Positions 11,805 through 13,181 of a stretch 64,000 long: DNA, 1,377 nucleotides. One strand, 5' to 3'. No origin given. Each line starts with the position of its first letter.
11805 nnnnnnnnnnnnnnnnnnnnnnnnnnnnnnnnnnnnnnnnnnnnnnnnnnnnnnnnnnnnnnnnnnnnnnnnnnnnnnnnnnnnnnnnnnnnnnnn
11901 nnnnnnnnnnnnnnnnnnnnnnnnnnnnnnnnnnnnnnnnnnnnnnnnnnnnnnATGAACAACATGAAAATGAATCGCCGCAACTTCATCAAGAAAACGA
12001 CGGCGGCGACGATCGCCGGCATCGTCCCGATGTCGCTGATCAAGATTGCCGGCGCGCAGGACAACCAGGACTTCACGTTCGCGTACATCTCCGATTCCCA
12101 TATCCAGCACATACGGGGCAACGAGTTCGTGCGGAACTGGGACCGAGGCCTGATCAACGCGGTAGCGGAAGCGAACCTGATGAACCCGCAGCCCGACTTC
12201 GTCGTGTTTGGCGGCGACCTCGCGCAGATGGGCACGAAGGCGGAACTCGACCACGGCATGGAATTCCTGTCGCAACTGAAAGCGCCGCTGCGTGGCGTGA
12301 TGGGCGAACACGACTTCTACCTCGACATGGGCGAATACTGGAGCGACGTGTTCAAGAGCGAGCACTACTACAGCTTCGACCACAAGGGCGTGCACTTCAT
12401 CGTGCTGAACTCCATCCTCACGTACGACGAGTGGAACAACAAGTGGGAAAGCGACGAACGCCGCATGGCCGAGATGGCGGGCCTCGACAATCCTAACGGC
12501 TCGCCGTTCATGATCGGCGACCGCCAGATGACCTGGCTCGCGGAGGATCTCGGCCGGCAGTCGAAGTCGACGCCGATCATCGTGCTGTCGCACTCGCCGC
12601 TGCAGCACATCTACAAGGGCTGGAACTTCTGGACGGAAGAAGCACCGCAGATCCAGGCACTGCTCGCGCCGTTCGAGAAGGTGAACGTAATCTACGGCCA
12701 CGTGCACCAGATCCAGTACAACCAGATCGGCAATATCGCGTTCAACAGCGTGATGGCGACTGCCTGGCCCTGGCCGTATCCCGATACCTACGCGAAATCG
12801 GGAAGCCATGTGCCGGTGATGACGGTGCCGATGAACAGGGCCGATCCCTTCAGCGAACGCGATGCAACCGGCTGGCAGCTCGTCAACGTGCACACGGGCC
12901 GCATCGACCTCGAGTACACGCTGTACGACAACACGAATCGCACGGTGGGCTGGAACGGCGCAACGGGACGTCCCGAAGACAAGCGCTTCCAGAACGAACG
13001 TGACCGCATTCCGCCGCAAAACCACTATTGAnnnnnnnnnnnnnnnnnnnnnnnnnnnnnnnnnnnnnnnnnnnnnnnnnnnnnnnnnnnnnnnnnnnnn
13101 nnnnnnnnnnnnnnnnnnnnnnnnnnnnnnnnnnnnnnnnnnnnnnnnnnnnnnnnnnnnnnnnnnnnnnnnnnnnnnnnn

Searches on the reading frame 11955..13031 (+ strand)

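Call 49: search_protein_families(library=pfam, proteins=[window:11955-13031:+], max_evalue=0.001)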
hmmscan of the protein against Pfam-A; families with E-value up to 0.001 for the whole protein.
window:11955-13031:+ (358 aa): 2 families
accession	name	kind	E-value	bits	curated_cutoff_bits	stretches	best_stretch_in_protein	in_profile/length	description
PF00149.33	Metallophos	-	5.1e-12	47.1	21.5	1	41-252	2-190/191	Calcineurin-like phosphoesterase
PF12850.12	Metallophos_2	-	0.00092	19.7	27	0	42-141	3-79/154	Calcineurin-like phosphoesterase superfamily domain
